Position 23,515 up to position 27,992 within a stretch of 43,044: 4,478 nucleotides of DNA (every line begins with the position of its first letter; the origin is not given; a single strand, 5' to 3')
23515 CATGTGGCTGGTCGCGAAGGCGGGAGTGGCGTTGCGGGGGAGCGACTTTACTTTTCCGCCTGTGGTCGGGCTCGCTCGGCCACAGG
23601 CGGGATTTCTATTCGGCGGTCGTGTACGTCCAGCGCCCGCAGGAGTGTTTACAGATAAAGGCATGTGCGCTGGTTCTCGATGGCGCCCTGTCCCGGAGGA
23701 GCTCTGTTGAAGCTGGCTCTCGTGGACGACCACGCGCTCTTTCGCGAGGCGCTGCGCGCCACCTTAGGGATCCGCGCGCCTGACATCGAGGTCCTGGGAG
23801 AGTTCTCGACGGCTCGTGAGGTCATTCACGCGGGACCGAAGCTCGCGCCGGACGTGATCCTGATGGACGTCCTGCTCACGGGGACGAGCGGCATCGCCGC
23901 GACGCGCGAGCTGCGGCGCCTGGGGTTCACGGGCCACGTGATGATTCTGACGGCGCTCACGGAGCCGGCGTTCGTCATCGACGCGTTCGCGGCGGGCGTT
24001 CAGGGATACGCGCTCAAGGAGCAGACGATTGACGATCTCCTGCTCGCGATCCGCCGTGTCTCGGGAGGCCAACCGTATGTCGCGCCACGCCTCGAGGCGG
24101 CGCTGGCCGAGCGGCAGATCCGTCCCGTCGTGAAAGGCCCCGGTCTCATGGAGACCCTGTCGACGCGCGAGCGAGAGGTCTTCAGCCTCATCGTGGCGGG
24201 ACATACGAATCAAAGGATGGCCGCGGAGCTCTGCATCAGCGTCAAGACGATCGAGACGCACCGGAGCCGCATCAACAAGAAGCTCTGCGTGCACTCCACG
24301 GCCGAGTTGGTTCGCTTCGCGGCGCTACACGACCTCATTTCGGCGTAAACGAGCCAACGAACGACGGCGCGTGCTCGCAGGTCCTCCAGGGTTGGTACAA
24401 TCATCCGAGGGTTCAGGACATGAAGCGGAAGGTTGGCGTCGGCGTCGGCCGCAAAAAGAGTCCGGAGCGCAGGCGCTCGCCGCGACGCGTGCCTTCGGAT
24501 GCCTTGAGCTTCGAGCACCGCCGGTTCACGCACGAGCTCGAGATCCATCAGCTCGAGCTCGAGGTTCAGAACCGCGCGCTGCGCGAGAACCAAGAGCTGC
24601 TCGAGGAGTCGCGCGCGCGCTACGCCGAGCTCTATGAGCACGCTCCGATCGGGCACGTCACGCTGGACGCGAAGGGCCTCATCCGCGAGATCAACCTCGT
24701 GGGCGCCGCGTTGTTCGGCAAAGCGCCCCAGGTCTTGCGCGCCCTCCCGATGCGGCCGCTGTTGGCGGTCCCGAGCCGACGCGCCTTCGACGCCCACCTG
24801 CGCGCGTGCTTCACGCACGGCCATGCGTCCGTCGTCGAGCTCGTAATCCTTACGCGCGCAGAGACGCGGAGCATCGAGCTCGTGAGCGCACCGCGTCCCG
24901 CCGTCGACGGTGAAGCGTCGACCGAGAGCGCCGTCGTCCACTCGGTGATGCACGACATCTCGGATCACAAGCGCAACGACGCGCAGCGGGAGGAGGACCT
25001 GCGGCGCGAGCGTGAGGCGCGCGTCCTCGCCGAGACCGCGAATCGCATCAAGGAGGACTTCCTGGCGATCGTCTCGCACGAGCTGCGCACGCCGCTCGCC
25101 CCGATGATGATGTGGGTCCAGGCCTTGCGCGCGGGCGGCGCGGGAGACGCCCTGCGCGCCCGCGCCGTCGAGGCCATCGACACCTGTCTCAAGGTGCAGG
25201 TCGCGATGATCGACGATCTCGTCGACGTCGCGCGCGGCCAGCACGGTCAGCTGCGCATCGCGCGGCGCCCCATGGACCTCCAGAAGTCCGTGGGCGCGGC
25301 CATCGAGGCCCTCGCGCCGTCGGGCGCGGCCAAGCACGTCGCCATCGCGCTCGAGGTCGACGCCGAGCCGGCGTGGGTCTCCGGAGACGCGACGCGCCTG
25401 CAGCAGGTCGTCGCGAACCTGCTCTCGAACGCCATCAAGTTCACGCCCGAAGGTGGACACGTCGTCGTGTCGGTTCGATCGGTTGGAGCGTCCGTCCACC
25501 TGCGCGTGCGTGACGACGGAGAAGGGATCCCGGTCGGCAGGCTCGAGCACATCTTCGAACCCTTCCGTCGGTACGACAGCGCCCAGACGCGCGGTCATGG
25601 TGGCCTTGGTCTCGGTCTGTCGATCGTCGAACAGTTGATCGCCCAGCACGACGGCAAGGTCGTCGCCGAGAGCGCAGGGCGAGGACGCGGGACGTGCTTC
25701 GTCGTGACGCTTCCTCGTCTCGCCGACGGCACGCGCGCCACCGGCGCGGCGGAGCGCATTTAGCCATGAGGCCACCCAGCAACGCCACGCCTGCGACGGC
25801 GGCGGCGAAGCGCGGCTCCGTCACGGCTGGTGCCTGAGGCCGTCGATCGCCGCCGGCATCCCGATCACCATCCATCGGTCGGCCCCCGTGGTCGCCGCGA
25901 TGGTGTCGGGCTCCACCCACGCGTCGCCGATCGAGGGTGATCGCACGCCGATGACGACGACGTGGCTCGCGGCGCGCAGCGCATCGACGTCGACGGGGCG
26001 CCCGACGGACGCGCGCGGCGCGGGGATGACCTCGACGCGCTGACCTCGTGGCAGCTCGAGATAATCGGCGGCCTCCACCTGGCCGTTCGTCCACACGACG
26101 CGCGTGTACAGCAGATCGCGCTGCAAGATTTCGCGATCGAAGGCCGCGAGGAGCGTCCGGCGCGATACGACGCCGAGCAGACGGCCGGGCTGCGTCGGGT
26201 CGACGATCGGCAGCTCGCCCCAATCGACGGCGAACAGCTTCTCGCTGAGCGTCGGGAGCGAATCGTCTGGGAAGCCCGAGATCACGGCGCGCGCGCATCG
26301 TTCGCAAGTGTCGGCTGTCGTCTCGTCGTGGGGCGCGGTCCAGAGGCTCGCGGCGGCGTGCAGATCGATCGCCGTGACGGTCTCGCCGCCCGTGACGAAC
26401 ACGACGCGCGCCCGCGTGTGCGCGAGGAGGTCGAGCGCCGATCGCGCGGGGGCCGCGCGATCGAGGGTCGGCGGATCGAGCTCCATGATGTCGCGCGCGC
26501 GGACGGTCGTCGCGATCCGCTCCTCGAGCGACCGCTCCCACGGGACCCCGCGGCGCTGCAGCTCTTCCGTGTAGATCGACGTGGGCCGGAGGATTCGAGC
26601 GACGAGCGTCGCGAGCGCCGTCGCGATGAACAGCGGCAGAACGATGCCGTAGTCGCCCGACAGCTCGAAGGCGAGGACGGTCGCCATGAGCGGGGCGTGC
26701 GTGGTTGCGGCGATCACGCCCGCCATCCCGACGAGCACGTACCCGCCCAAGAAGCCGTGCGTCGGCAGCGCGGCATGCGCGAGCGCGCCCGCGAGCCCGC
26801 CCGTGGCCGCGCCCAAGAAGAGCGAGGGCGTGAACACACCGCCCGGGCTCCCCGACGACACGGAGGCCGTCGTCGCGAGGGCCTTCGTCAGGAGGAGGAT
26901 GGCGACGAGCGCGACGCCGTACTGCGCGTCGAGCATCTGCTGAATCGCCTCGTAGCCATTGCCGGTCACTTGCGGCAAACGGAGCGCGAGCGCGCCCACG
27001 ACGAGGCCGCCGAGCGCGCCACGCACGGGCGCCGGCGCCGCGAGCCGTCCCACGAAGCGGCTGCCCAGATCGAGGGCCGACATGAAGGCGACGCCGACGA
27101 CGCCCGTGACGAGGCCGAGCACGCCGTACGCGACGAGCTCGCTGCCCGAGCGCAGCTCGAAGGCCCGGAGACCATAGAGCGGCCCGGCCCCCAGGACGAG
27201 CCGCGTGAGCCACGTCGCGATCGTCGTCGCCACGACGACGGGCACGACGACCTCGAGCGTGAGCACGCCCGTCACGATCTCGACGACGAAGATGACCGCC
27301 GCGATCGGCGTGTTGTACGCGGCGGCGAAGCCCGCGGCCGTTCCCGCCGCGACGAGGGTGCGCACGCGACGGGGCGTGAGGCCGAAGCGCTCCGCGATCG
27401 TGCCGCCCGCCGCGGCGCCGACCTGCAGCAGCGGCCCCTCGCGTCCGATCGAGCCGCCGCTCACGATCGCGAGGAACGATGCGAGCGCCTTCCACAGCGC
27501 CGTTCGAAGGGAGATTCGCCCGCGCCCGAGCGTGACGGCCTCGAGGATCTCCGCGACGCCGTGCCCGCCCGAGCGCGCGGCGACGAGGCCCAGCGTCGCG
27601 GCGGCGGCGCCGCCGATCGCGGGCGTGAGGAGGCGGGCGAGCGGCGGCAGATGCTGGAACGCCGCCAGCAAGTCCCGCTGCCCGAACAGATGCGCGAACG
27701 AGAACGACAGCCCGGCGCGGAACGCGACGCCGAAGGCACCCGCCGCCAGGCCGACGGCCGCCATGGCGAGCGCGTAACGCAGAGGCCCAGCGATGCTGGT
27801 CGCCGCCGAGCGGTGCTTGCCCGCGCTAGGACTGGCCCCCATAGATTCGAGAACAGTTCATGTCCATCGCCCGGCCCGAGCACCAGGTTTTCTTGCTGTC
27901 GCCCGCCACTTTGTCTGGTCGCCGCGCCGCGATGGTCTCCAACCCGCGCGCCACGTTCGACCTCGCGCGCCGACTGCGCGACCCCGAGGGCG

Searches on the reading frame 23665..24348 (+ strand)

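Call 86: search_protein_families(library=pfam, proteins=[window:23665-24348:+], max_evalue=0.0001)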
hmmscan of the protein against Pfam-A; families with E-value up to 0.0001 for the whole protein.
window:23665-24348:+ (227 aa): 3 families
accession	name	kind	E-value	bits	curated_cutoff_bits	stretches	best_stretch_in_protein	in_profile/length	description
PF00072.30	Response_reg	-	1.7e-18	67.2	30.2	1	19-129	3-110/111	Response regulator receiver domain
PF00196.25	GerE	-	4.9e-17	61.8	23.5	1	164-219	2-57/57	Bacterial regulatory proteins, luxR family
PF08281.18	Sigma70_r4_2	-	1.3e-06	28.4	25.7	1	161-207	7-54/54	Sigma-70, region 4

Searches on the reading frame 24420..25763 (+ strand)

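Call 86: search_protein_families(library=pfam, proteins=[window:24420-25763:+], max_evalue=0.0001)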
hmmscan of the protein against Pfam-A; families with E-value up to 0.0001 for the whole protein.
window:24420-25763:+ (447 aa): 2 families
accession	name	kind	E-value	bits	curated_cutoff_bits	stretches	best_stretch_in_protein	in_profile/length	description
PF02518.31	HATPase_c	-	9.1e-32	110.2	26.4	1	322-433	1-109/111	Histidine kinase-, DNA gyrase B-, and HSP90-like ATPase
PF00512.31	HisKA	-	3e-13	50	26.9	1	211-276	2-66/66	His Kinase A (phospho-acceptor) domain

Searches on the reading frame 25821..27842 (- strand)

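Call 86: search_protein_families(library=pfam, proteins=[window:25821-27842:-], max_evalue=0.0001)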
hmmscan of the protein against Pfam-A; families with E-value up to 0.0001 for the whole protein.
window:25821-27842:- (673 aa): 2 families
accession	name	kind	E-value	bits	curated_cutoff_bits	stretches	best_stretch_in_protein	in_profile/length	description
PF00654.25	Voltage_CLC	-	6.5e-86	289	24.8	1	88-416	13-346/346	Voltage gated chloride channel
PF00571.33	CBS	-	7.7e-06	26.6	24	0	524-568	13-55/57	CBS domain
